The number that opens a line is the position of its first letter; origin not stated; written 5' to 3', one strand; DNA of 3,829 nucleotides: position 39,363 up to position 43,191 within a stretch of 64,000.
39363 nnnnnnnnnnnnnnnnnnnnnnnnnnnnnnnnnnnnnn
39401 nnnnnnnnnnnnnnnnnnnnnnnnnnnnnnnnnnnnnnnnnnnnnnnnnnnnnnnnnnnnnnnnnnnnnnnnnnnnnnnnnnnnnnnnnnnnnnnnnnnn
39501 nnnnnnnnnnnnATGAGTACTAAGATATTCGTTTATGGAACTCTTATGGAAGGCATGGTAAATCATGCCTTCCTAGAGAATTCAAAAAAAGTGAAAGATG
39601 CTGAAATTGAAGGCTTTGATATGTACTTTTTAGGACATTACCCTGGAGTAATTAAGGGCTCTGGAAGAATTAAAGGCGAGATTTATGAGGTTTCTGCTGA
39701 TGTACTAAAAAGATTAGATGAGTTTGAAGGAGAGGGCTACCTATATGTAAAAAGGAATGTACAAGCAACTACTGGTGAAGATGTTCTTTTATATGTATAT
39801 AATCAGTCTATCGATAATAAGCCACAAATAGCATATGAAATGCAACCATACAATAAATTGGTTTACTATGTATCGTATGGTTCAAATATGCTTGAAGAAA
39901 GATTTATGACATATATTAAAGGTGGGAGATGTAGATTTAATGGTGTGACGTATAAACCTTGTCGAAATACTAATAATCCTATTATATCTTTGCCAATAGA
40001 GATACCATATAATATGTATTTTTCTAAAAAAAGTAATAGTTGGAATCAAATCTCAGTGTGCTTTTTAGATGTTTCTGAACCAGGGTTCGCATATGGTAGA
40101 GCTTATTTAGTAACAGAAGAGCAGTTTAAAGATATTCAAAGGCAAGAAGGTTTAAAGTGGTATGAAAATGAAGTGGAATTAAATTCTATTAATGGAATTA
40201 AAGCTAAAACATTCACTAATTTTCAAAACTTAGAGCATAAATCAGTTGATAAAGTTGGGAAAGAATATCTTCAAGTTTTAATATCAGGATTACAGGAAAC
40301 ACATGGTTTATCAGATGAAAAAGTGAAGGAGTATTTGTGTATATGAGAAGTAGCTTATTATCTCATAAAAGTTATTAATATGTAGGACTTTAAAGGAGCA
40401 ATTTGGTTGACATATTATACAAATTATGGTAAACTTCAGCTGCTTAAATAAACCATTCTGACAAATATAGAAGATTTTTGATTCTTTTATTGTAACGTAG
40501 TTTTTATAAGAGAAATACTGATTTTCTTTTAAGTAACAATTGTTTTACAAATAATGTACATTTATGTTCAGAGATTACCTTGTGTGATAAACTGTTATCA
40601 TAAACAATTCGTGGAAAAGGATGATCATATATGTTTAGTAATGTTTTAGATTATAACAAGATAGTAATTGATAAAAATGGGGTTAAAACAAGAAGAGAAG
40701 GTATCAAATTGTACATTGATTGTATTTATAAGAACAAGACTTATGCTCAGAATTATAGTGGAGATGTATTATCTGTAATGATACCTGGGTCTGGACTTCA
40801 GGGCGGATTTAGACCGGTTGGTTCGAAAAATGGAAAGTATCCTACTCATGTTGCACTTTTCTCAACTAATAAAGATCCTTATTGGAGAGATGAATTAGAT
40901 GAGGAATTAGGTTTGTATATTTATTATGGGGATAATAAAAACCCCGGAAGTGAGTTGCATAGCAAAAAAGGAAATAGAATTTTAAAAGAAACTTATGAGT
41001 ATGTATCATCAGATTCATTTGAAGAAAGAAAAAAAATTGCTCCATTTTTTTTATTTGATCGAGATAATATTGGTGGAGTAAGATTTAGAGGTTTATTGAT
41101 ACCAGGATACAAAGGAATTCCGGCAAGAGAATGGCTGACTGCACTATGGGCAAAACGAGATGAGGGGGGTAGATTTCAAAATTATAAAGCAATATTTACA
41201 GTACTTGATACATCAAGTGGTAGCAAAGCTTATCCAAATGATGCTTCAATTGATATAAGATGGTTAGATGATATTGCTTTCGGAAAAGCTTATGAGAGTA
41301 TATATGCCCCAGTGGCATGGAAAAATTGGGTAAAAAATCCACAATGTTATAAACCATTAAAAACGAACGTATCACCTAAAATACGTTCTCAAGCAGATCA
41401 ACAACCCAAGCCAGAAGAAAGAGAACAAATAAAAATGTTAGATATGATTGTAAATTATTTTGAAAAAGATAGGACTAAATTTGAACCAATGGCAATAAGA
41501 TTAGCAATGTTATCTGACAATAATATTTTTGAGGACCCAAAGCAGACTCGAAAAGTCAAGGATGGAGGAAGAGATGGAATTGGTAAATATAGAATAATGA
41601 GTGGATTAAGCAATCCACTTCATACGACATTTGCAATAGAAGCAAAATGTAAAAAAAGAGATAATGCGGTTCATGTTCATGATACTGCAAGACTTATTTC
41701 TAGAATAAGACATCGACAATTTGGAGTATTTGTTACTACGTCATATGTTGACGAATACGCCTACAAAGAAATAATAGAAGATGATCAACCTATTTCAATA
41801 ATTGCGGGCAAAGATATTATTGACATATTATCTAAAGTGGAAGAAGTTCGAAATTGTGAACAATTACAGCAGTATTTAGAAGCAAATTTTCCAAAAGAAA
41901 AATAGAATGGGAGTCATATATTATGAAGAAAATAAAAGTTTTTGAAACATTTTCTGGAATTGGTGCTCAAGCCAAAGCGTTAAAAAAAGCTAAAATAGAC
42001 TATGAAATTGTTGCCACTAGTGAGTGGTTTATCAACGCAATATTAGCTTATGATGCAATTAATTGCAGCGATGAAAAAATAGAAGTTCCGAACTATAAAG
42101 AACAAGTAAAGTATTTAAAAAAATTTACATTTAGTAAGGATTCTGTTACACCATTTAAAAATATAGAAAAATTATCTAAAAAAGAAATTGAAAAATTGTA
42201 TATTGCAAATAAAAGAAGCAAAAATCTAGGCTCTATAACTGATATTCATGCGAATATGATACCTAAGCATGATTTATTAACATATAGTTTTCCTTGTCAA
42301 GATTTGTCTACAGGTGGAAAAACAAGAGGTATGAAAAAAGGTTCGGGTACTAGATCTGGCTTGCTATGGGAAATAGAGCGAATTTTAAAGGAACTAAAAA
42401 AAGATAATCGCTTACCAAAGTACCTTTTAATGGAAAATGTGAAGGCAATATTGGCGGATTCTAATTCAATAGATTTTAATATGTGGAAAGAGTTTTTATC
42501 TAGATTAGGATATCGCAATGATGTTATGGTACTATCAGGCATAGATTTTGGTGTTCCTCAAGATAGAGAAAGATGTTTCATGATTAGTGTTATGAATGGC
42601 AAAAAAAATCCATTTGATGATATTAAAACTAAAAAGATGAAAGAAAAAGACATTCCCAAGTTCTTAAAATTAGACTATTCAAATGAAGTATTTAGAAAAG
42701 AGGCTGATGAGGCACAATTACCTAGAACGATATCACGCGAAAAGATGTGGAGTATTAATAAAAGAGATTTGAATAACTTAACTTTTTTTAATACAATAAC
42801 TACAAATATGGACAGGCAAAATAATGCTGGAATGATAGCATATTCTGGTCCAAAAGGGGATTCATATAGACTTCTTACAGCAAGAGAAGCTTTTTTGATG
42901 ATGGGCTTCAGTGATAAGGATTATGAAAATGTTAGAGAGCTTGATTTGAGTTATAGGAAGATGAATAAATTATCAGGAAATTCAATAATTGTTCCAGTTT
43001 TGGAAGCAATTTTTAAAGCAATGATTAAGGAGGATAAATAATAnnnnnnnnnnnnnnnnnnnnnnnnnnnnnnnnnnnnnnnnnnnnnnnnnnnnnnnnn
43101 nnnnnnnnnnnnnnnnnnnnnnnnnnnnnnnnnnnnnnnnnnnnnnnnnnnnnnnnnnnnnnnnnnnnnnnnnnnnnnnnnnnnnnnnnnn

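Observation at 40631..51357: Tightly coupled 7-gene C5-methyltransferase-linked cassette: Mrr-type nuclease, C5-MTase, orphan, GHKL ATPase, Z1 P-loop protein, PD-(D/E)xK protein, AIPR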

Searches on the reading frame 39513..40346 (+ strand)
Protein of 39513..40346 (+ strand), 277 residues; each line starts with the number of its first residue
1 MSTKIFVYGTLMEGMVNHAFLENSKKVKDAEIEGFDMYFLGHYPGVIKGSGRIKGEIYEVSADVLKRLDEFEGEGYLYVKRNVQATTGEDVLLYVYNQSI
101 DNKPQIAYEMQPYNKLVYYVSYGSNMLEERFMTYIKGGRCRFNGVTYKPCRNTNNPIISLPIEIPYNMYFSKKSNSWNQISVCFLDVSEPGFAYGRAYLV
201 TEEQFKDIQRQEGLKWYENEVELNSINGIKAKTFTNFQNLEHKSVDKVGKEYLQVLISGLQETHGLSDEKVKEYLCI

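Call 3: search_protein_families(library=pfam, proteins=[window:39513-40346:+], max_evalue=0.01)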
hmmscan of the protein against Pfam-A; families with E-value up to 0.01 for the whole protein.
window:39513-40346:+ (277 aa): 2 families
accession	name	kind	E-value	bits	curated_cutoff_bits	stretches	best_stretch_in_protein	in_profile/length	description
PF06094.17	GGACT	-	7.8e-26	91.4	22.8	1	5-107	1-114/120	Gamma-glutamyl cyclotransferase, AIG2-like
PF13772.11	AIG2_2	-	8.2e-07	29.8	27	0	194-268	3-77/83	AIG2-like family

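Call 4: search_protein_families(library=padloc, proteins=[window:39513-40346:+], max_evalue=0.01)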
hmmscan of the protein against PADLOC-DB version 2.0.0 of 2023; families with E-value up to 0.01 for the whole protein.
window:39513-40346:+ (277 aa): 0 families

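Call 5: search_protein_families(library=ncbifam, proteins=[window:39513-40346:+], max_evalue=0.01)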
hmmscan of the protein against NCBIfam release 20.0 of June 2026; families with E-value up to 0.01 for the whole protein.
window:39513-40346:+ (277 aa): 0 families

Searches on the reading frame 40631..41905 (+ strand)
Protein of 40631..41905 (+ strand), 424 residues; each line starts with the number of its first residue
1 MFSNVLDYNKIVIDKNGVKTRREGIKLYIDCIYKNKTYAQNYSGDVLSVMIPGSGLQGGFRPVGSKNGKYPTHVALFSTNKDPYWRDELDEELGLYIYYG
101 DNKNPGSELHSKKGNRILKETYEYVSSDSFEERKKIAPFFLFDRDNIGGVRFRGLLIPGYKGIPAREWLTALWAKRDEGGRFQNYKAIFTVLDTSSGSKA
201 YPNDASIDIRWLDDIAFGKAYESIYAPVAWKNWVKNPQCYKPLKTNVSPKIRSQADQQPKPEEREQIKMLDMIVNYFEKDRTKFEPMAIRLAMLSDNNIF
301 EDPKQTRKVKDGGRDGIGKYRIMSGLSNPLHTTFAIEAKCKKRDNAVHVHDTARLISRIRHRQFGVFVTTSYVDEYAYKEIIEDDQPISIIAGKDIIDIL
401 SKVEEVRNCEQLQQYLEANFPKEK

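Call 3: search_protein_families(library=pfam, proteins=[window:40631-41905:+], max_evalue=0.01)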
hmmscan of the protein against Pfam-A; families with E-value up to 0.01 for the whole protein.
window:40631-41905:+ (424 aa): 2 families
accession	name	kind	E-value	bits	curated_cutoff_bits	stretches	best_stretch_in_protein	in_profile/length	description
PF18062.7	RE_AspBHI_N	-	6.3e-42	143.7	27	1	40-236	2-183/185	Restriction endonuclease AspBHI N-terminal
PF04471.18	Mrr_cat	-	2.2e-09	37.9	21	1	301-399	23-114/115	Restriction endonuclease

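Call 4: search_protein_families(library=padloc, proteins=[window:40631-41905:+], max_evalue=0.01)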
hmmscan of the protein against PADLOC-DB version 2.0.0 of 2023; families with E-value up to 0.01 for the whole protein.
window:40631-41905:+ (424 aa): 4 families
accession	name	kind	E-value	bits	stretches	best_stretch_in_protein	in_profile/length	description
PDLC03203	mREase_II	-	4.5e-106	353.3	1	25-422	12-392/393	Type II methyl-directed restriction enzyme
PDLC03206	mREase_II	-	1.5e-42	143.7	1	82-418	80-414/434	Type II methyl-directed restriction enzyme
PDLC04806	PDC-S02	-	1.2e-08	32.6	1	256-402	161-302/324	-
PDLC04819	PDC-S02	-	0.002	15.4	1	335-402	242-308/334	-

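Call 5: search_protein_families(library=ncbifam, proteins=[window:40631-41905:+], max_evalue=0.01)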
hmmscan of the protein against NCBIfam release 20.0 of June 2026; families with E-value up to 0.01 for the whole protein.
window:40631-41905:+ (424 aa): 0 families

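Call 36: search_solved_structures(query=window:40631-41905:+, max_evalue=0.001, show_alignments=1)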
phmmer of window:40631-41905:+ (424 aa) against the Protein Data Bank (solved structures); distinct sequences matched with E-value up to 0.001: 3.
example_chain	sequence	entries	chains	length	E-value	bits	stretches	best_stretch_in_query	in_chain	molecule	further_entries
4oc8_A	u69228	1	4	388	1.5e-65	225.1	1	25-416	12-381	restriction endonuclease AspBHI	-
4rzl_A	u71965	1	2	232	6.2e-30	107.8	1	26-203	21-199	Restriction endonuclease LpnPI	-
4f0p_A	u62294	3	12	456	1.8e-22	83.2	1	84-398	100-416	Restriction endonuclease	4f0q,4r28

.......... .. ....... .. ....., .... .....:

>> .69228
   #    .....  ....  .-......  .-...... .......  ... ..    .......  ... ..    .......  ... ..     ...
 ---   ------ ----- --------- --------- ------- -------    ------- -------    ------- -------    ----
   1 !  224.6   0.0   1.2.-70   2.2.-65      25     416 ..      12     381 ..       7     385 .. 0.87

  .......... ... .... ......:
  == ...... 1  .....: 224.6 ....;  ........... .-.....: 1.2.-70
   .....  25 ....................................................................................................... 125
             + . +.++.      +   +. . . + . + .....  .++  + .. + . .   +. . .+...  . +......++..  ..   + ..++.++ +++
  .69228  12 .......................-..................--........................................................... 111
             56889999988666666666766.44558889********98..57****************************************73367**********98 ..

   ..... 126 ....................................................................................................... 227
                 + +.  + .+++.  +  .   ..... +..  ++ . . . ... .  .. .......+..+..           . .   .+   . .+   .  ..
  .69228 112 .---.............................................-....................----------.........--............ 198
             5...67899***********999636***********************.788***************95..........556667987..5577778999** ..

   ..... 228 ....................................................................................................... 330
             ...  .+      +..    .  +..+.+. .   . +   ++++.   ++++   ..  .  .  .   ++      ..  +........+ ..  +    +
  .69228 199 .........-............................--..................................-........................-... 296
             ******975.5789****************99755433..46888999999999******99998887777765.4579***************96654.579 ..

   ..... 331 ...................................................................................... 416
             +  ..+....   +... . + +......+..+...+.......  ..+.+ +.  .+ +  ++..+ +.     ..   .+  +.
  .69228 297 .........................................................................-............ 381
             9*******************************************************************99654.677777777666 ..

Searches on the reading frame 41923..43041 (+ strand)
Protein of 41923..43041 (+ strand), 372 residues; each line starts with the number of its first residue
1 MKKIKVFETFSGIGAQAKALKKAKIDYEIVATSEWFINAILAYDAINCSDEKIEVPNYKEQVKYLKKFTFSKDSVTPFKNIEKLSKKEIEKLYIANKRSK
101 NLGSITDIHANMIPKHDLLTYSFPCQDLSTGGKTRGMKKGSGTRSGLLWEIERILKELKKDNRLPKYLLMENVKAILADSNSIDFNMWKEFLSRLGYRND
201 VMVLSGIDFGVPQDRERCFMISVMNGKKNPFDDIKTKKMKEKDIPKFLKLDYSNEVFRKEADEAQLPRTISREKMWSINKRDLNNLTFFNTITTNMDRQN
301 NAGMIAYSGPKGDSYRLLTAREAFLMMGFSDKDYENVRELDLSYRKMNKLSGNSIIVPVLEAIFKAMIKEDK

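Call 3: search_protein_families(library=pfam, proteins=[window:41923-43041:+], max_evalue=0.01)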
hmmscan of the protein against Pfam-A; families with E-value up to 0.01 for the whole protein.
window:41923-43041:+ (372 aa): 1 family
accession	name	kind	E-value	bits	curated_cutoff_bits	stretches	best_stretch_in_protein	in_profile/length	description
PF00145.23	DNA_methylase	-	1.3e-54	186.3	22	2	86-369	31-324/324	C-5 cytosine-specific DNA methylase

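Call 4: search_protein_families(library=padloc, proteins=[window:41923-43041:+], max_evalue=0.01)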
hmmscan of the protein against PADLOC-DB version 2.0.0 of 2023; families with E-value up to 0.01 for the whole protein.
window:41923-43041:+ (372 aa): 54 families (the best 25 are shown)
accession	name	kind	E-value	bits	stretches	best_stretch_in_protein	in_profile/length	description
PDLC03388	MTase_II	-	9.4e-60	200.6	1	4-369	2-358/360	Type II methyltransferase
PDLC03728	oMTase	-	4.2e-51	172.3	1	2-367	9-388/395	orphan methyltransferase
PDLC03272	MTase_II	-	2.8e-48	163.1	2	87-369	106-388/407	Type II methyltransferase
PDLC03734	oMTase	-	3.9e-37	126.3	3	78-225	32-170/444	orphan methyltransferase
PDLC03378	MTase_II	-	1.2e-31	108.3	1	3-369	2-328/344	Type II methyltransferase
PDLC00028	DruM2|DruM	-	1.1e-28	98.1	1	93-239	42-193/397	DNA cytosine methylase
PDLC03217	MTase_II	-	1.4e-23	81.2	2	89-238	57-200/703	Type II methyltransferase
PDLC03361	MTase_II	-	1.2e-22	78.4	1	102-367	152-433/455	Type II methyltransferase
PDLC03234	MTase_II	-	3.6e-22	77.1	1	115-243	72-194/375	Type II methyltransferase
PDLC03242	MTase_II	-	3.7e-21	73.5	1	89-368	134-396/409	Type II methyltransferase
PDLC02653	DrmMII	-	3.7e-21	73.4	1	88-369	37-311/333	DrmMII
PDLC03329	MTase_II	-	9.5e-21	72.5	1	98-228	60-187/407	Type II methyltransferase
PDLC03243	MTase_II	-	1.2e-20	71.8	1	98-259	55-203/377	Type II methyltransferase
PDLC00026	DruM2|DruM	-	5.2e-20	70.3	1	103-239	55-183/336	DNA cytosine methylase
PDLC03716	oMTase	-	9.5e-20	69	1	87-364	70-332/349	orphan methyltransferase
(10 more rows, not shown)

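Call 5: search_protein_families(library=ncbifam, proteins=[window:41923-43041:+], max_evalue=0.01)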
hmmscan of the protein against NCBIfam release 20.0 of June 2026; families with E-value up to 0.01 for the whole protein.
window:41923-43041:+ (372 aa): 3 families
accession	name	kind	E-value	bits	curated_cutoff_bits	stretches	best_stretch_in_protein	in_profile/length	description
TIGR00675.1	dcm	superfamily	3.5e-44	151.8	100.65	1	8-367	3-329/329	DNA (cytosine-5-)-methyltransferase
NF045953.1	DCM_methyl_Nterm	subfamily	3.1e-15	56.7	93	1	2-93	1-99/107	DNA (cytosine-5-)-methyltransferase N-terminal subunit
NF007772.0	PRK10458.1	subfamily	2.5e-13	49.4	710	2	106-222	160-285/472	DNA cytosine methylase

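Call 108: search_solved_structures(query=window:41923-43041:+, max_evalue=0.00001)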
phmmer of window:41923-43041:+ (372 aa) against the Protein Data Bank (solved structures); distinct sequences matched with E-value up to 0.00001: 20.
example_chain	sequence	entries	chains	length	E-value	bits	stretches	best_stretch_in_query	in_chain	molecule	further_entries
8c56_A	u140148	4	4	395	6e-48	166.9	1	2-366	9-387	Cytosine-specific methyltransferase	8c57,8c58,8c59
4dkj_A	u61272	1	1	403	6.4e-48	166.8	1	2-366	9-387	Cytosine-specific methyltransferase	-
10mh_A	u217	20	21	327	3.3e-20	75.7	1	89-361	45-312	PROTEIN (CYTOSINE-SPECIFIC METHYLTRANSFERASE HHAI) | HaeIII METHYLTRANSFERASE | Modification methylase HhaI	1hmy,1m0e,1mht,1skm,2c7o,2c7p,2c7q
1fjx_A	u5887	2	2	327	3.8e-20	75.5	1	89-331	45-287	HHAI DNA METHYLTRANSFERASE | MODIFICATION METHYLASE HHAI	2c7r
1svu_A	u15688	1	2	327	4e-20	75.4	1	89-283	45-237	Modification methylase HhaI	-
2i9k_A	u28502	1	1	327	4.5e-20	75.3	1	89-361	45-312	Modification methylase HhaI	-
2uyh_A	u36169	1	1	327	6.3e-20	74.8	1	89-361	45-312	MODIFICATION METHYLASE HHAI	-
2zcj_A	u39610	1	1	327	8.7e-20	74.3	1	89-361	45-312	Modification methylase HhaI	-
2uz4_A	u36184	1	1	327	1.7e-19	73.4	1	89-361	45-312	MODIFICATION METHYLASE HHAI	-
2uyc_A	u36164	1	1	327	1.7e-19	73.4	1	89-361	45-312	MODIFICATION METHYLASE HHAI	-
2z6q_A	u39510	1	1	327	2.3e-19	73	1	89-361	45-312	Modification methylase HhaI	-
2z6u_A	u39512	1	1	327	2.3e-19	72.9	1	89-361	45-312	Modification methylase HhaI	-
2z6a_A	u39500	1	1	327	6e-19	71.6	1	89-361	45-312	Modification methylase HhaI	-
1dct_A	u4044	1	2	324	5.5e-13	52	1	87-222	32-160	PROTEIN (MODIFICATION METHYLASE HAEIII)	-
3ubt_Y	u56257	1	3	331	1.4e-11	47.4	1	87-222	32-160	Modification methylase HaeIII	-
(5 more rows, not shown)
